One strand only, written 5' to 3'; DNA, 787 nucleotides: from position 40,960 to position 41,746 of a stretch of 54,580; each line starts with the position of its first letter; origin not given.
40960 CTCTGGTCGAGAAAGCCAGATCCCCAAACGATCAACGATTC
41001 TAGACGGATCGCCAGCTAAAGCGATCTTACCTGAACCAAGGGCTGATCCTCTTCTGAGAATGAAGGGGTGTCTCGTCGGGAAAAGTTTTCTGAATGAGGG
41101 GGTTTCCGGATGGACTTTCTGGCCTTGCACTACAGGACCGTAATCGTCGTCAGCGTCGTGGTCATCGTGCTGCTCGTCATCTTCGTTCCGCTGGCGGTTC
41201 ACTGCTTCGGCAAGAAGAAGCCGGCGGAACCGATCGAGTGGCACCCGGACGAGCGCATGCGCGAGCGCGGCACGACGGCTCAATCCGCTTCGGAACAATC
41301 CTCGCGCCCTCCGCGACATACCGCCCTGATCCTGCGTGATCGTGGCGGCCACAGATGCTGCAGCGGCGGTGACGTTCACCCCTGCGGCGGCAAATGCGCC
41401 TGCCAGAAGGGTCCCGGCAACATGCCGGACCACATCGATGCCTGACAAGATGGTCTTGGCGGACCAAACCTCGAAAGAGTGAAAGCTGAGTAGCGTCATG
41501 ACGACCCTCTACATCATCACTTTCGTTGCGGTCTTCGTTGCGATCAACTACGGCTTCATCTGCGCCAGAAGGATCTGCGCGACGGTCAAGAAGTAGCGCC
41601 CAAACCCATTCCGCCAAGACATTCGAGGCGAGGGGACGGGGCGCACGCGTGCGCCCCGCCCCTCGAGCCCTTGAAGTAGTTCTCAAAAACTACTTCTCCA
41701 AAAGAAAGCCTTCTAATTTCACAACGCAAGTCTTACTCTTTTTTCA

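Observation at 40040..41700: GC-rich island 2: tandem array of six mini single-pass membrane proteins joined by a covarying hairpin repeat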

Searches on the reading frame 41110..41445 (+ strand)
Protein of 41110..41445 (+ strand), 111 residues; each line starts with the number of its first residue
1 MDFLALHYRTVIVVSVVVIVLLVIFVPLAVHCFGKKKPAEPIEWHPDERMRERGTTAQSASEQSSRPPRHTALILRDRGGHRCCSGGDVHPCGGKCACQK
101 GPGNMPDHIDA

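Call 11: search_protein_families(library=pfam, proteins=[window:41110-41445:+], max_evalue=1)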
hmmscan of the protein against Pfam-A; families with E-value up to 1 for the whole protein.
window:41110-41445:+ (111 aa): 4 families
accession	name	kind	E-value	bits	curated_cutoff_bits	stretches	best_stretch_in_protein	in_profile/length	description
PF02950.22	Conotoxin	-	0.0012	20.2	25.1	1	16-96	5-74/75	Conotoxin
PF15820.10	ECSCR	-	0.023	15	27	1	9-43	28-62/104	Endothelial cell-specific chemotaxis regulator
PF06667.17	PspB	-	0.24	11.9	25.6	1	11-57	4-50/73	Phage shock protein B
PF17870.6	Insulin_TMD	-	0.31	11.6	33.4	1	11-39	16-44/47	Insulin receptor trans-membrane segment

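Call 12: search_protein_families(library=phrogs, proteins=[window:41110-41445:+], max_evalue=1)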
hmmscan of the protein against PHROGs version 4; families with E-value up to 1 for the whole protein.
window:41110-41445:+ (111 aa): 0 families

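Call 17: find_encoding_contigs(protein=window:41110-41445:+, flank=10000, max_places=10)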
Protein window:41110-41445:+ (111 aa): 5 contigs read that carry it; 4 places shown.
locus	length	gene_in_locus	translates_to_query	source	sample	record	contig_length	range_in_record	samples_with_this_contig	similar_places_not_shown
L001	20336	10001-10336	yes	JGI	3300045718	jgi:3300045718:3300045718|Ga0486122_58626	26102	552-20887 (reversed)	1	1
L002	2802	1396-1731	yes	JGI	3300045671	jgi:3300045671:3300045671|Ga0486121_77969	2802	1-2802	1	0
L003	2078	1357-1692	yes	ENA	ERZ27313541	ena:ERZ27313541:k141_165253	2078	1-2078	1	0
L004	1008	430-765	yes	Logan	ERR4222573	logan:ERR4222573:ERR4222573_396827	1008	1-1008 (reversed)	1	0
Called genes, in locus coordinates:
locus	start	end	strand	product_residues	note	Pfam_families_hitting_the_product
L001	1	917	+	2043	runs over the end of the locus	?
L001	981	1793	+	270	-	PF01790:LGT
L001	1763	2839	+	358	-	PF04055:Radical_SAM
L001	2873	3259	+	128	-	-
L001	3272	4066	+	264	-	PF01875:Memo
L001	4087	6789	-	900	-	-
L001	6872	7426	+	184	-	PF01871:AMMECR1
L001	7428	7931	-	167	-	-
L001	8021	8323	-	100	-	PF18910:DUF5665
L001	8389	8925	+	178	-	PF01923:Cob_adeno_trans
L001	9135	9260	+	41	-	-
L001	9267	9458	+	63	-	-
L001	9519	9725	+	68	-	-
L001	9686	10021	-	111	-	-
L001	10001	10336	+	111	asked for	-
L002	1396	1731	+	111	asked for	-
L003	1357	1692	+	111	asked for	-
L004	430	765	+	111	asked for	-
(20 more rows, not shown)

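Call 24: find_homologous_proteins(query=window:41110-41445:+, max_evalue=0.01)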
Query window:41110-41445:+ (111 aa): 1 proteins with E <= 0.01 among 16 candidates.
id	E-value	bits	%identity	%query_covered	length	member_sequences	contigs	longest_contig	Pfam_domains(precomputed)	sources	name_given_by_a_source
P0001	5.1e-72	258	100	100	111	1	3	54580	-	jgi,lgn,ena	jgi:hypothetical protein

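Call 79: search_protein_representatives(protein=window:41110-41445:+)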
Query: 111 residues. Proteins with E-value up to 0.001 (for the whole library): 2; up to 1e-10: 2; up to 1e-30: 1. The best 2 are listed.
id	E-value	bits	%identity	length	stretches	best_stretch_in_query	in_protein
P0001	1.6e-72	257.6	100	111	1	1-111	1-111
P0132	2.2e-16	76.5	24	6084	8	37-98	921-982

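Call 90: search_protein_families(library=padloc, proteins=[window:41110-41445:+], max_evalue=0.1)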
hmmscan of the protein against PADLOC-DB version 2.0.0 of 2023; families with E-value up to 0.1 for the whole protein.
window:41110-41445:+ (111 aa): 0 families

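Call 91: search_protein_families(library=ncbifam, proteins=[window:41110-41445:+], max_evalue=0.1)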
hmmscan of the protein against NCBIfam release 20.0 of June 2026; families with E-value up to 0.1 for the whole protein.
window:41110-41445:+ (111 aa): 1 family
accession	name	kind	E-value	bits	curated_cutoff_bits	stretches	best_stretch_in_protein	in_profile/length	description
NF058611.1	NlCAhytisonDspII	equivalog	0.076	12.1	600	1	68-107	49-86/367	enoyl-CoA hydratase/isomerase DspII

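Call 93: find_related_loci(query=window:41110-41445:+, collection=viral_contigs, flank=3000)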
Query window:41110-41445:+ (111 aa) in viral_contigs; peptide patterns used: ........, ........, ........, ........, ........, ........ (x = any residue, [..] = any of these).
2 stretches matched a pattern, but none encodes a relative of the query by tblastn (E <= 1e-3).

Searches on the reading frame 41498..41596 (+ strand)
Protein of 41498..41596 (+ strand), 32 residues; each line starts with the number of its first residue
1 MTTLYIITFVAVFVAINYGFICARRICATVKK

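Call 11: search_protein_families(library=pfam, proteins=[window:41498-41596:+], max_evalue=1)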
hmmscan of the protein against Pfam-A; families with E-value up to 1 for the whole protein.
window:41498-41596:+ (32 aa): 0 families

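Call 12: search_protein_families(library=phrogs, proteins=[window:41498-41596:+], max_evalue=1)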
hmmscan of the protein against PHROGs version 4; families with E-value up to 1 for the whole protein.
window:41498-41596:+ (32 aa): 1 family
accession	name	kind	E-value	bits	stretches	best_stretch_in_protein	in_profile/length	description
phrog_28311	-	unknown function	0.21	12.8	1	4-26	16-38/137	-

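Call 75: find_encoding_contigs(protein=window:41498-41596:+, flank=4000, max_places=10)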
Protein window:41498-41596:+ (32 aa): 5 contigs read that carry it; 4 places shown.
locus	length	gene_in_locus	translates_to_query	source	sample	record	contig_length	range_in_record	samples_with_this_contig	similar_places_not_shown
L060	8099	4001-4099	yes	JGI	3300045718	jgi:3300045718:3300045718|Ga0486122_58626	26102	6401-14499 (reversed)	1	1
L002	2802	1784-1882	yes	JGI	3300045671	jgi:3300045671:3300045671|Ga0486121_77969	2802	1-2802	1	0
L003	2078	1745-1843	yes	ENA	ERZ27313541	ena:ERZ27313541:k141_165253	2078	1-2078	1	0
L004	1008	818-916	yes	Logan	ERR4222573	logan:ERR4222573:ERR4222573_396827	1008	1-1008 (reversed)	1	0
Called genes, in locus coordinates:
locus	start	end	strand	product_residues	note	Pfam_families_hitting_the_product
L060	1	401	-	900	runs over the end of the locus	-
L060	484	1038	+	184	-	PF01871:AMMECR1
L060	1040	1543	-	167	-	-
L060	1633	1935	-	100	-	PF18910:DUF5665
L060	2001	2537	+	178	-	PF01923:Cob_adeno_trans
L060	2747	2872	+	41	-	-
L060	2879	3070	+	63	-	-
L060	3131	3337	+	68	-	-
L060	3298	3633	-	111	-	-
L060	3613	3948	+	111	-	-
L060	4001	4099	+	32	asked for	-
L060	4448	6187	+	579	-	PF01558:POR, PF01855:POR_N, PF02780:Transketolase_C, PF17147:PFOR_II (weak)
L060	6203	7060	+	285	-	PF02775:TPP_enzyme_C, PF12367:PFO_beta_C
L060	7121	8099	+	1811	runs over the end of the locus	-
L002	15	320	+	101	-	PF01923:Cob_adeno_trans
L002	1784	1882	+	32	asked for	-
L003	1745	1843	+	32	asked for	-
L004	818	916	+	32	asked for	-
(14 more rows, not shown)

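Call 90: search_protein_families(library=padloc, proteins=[window:41498-41596:+], max_evalue=0.1)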
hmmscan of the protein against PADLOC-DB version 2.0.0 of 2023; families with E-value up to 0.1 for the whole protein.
window:41498-41596:+ (32 aa): 0 families

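Call 91: search_protein_families(library=ncbifam, proteins=[window:41498-41596:+], max_evalue=0.1)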
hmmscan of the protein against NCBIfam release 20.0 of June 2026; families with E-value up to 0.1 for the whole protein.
window:41498-41596:+ (32 aa): 0 families
